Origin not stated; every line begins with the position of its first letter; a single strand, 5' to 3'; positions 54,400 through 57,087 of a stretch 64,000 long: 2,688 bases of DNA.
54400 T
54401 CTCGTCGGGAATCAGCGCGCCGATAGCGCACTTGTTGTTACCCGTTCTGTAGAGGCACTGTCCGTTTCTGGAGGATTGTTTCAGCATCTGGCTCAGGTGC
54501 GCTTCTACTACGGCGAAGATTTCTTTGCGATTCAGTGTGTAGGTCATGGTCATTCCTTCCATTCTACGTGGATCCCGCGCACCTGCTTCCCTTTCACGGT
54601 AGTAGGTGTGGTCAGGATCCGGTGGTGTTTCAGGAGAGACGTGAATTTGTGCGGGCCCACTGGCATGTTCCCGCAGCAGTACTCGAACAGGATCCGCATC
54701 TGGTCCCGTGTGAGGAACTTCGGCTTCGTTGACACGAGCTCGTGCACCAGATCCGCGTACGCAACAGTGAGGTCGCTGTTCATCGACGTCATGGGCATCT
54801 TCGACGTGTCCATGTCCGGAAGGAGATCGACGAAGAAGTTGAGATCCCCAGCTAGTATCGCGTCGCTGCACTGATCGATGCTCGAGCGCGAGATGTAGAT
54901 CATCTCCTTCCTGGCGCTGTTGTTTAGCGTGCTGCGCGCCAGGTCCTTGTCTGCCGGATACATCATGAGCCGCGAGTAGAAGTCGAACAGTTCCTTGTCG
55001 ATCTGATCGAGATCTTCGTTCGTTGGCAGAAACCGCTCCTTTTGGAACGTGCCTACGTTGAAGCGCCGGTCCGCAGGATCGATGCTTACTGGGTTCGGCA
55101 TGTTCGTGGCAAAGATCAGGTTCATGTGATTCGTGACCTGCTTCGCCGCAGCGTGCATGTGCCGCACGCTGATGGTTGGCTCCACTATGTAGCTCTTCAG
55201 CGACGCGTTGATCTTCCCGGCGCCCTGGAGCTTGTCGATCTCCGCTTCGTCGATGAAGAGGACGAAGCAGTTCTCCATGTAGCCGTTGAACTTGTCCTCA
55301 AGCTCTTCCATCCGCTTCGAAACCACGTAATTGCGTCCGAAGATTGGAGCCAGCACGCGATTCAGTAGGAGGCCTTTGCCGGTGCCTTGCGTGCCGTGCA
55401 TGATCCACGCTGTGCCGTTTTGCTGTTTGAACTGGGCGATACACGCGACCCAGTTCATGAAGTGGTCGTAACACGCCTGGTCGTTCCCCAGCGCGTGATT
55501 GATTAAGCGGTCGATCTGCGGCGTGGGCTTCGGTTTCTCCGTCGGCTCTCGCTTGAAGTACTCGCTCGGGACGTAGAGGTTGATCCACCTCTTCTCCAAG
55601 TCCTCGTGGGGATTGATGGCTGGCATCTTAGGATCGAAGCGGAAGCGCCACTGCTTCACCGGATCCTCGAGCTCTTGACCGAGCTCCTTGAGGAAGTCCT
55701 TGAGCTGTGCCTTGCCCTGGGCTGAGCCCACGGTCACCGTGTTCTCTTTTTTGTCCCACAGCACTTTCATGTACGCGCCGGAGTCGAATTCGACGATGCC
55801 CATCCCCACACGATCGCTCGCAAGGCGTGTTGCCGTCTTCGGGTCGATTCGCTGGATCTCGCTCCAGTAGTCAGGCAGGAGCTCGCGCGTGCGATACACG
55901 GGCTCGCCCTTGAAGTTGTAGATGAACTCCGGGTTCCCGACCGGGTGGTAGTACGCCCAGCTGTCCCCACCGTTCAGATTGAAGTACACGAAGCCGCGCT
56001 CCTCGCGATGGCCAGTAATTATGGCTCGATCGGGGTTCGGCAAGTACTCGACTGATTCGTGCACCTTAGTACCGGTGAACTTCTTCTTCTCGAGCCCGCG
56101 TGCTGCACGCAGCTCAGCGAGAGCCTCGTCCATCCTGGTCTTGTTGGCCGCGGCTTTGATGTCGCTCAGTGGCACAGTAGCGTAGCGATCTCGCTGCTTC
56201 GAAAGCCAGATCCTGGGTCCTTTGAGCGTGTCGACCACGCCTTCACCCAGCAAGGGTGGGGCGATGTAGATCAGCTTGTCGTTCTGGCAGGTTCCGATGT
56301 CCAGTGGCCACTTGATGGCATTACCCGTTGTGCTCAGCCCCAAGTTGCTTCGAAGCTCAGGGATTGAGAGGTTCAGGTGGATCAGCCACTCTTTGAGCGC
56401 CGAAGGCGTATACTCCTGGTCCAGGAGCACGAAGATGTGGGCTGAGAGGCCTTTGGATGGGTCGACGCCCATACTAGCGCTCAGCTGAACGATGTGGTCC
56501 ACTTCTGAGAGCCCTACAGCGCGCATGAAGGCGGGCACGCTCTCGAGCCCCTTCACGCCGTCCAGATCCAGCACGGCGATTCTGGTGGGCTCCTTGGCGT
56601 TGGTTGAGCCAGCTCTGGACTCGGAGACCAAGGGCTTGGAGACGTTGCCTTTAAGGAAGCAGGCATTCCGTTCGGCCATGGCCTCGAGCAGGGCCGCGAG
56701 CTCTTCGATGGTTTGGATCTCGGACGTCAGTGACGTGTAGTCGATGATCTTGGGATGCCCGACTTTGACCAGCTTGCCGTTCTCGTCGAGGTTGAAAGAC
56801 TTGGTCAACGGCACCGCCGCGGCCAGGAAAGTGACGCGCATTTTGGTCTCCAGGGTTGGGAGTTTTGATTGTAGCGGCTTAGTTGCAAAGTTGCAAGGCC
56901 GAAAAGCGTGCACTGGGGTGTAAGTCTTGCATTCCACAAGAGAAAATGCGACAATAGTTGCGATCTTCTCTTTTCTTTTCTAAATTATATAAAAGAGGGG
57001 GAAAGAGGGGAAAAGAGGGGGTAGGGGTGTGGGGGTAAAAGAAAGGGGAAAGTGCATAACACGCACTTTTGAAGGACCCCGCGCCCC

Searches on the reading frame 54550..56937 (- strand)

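Call 66: search_protein_families(library=phrogs, proteins=[window:54550-56937:-], max_evalue=0.00001)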
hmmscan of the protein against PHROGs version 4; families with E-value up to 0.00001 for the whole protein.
window:54550-56937:- (795 aa): 5 families
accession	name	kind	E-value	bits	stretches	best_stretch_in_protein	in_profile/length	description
phrog_24712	-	unknown function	6.8e-196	653.6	1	33-793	1-758/801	-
phrog_1156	-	DNA, RNA and nucleotide metabolism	2.3e-24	87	1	455-628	511-680/855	DNA primase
phrog_1829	-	DNA, RNA and nucleotide metabolism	2.6e-17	63.2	1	473-648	469-642/772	DNA primase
phrog_4762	-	unknown function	3.4e-12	46.2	1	475-661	471-658/822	-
phrog_9765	-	DNA, RNA and nucleotide metabolism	2.3e-07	30.2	1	492-628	609-744/939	DNA primase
